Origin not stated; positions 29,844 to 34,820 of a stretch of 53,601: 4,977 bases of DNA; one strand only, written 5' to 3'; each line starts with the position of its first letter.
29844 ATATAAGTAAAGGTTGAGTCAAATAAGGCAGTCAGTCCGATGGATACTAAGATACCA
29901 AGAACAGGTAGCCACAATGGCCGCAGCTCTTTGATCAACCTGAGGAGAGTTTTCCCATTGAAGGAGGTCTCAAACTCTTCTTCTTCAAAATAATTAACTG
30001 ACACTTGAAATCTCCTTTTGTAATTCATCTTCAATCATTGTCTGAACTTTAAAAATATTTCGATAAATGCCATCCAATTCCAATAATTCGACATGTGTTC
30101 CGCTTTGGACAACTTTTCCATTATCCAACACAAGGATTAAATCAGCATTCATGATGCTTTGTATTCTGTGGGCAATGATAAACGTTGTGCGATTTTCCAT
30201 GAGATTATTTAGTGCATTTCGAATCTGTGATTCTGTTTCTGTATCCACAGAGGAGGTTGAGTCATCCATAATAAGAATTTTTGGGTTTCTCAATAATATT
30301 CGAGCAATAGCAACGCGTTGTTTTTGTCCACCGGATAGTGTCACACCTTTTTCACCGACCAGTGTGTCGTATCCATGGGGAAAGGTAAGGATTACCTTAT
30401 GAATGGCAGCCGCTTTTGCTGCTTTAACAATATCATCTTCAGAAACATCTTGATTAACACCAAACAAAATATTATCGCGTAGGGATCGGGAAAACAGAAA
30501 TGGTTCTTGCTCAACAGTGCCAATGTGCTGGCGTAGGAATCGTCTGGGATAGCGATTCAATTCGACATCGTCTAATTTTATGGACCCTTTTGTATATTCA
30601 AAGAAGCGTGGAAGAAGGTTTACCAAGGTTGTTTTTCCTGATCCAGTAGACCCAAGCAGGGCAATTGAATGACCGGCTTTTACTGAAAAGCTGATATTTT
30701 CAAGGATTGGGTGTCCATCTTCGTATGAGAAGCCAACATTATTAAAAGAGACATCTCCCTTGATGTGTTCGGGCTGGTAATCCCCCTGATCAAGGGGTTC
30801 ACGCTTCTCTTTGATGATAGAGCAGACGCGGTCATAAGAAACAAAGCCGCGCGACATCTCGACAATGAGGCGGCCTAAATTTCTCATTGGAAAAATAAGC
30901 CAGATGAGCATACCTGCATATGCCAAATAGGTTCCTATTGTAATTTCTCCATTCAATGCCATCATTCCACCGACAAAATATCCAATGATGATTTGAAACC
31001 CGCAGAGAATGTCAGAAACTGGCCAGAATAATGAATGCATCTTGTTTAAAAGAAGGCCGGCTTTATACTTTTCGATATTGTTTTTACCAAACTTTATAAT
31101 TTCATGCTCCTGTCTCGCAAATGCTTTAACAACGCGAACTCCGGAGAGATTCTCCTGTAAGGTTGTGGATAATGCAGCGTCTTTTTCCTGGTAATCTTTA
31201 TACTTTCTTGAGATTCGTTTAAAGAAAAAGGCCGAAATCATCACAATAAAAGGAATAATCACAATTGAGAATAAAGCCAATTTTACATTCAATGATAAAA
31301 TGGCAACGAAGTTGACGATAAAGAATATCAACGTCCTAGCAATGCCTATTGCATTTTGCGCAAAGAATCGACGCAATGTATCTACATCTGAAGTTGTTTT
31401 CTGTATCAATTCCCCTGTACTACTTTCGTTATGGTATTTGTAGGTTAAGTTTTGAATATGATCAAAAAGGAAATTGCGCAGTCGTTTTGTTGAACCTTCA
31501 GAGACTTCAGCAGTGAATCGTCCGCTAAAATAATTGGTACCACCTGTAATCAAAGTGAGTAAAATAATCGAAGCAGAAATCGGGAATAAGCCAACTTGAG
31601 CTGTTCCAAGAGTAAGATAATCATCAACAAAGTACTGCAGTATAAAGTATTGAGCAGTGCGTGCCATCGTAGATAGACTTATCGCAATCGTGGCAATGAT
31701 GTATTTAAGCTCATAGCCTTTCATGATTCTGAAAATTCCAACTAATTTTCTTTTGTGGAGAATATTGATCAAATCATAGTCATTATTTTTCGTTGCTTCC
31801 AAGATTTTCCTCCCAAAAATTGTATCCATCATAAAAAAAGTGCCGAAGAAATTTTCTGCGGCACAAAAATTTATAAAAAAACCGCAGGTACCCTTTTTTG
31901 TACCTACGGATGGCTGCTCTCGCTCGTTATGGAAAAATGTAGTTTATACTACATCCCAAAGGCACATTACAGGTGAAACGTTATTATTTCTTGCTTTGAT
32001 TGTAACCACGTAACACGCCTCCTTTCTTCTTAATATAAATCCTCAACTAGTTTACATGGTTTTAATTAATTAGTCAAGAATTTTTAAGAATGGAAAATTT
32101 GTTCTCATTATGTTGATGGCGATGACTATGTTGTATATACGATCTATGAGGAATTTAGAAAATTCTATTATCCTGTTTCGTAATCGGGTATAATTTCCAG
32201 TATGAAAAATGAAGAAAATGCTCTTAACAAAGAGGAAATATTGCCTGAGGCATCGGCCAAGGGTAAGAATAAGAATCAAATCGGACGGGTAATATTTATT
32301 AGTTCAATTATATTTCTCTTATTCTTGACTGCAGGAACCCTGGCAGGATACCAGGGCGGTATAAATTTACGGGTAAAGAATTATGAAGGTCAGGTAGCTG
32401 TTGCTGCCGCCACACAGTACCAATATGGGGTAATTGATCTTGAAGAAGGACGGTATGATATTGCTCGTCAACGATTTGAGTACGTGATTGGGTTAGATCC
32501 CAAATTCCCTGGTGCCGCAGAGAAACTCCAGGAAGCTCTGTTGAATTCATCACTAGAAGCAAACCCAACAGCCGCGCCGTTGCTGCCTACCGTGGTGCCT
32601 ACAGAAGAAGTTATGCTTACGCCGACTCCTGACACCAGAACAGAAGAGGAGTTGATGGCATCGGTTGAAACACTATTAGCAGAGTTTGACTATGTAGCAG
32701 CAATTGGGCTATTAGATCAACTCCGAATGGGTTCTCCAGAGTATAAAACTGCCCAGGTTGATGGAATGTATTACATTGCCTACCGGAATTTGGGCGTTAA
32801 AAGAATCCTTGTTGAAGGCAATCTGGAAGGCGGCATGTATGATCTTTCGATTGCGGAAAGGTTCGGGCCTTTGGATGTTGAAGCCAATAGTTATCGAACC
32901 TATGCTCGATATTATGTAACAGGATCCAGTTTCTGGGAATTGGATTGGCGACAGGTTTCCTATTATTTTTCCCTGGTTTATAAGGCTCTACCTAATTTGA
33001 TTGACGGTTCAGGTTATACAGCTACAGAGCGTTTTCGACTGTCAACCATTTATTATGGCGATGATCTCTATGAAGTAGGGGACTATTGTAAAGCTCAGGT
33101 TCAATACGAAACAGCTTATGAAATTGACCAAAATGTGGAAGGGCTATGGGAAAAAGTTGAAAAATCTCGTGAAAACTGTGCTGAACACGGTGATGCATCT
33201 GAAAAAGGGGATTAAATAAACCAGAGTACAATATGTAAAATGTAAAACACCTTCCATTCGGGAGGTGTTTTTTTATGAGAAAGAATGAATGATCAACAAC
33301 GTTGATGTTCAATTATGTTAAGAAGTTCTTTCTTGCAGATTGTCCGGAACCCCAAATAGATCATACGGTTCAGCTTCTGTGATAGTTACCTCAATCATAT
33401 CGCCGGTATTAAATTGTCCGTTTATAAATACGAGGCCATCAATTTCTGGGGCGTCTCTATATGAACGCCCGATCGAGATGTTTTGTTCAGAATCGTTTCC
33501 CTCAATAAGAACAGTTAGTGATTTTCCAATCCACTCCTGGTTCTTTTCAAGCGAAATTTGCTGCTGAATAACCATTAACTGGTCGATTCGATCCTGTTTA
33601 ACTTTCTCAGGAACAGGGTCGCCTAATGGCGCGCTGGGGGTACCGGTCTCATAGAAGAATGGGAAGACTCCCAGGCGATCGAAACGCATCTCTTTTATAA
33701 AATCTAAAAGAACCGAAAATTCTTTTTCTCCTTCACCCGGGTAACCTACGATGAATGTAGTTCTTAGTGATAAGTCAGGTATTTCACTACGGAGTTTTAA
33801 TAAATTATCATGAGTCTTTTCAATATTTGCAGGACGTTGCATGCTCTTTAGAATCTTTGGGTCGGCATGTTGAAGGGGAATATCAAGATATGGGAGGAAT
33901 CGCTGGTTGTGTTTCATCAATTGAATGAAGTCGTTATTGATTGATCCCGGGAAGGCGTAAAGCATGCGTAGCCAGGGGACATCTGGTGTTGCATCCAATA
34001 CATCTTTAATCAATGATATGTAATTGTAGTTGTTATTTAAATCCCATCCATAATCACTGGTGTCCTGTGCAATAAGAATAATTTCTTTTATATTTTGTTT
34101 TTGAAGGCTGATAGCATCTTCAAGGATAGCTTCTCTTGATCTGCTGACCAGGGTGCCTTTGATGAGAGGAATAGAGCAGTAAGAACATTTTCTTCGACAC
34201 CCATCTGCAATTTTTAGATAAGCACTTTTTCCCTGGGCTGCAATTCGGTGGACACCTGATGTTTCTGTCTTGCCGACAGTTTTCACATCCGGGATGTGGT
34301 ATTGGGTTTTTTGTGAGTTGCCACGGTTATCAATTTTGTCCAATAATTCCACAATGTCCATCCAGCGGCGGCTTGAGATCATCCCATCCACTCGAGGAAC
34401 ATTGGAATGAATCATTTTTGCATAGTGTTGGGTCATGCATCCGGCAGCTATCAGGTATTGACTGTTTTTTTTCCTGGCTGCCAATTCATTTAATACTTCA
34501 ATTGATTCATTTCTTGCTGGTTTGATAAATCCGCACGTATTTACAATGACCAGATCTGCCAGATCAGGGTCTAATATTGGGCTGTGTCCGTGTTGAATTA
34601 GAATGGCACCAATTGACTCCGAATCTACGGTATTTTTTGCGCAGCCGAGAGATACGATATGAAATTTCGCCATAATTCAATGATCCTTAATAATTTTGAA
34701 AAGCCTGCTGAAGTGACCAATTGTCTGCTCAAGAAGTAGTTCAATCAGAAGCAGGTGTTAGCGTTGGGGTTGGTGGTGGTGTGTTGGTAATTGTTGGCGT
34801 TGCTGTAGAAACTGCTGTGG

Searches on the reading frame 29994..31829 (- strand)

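Call 39: search_protein_families(library=pfam, proteins=[window:29994-31829:-], max_evalue=0.00001)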
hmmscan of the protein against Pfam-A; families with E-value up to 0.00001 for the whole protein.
window:29994-31829:- (611 aa): 2 families
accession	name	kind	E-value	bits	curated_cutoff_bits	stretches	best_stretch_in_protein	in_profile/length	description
PF00664.28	ABC_membrane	-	9.7e-42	144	28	1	44-314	2-273/274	ABC transporter transmembrane region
PF00005.33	ABC_tran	-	1.7e-32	113.3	25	1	376-526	1-137/137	ABC transporter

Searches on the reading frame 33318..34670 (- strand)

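Call 40: search_protein_families(library=pfam, proteins=[window:33318-34670:-], max_evalue=0.00001)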
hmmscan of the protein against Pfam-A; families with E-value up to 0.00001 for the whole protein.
window:33318-34670:- (450 aa): 3 families
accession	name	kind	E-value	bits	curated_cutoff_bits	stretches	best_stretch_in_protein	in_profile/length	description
PF00919.26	UPF0004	-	1.5e-22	79.9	27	1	2-98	1-97/98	Uncharacterized protein family UPF0004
PF18693.7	TRAM_2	-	1.3e-19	70.6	27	1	381-441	1-61/63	TRAM domain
PF04055.27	Radical_SAM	-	4.9e-19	69.5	29.5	1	154-325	3-166/166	Radical SAM superfamily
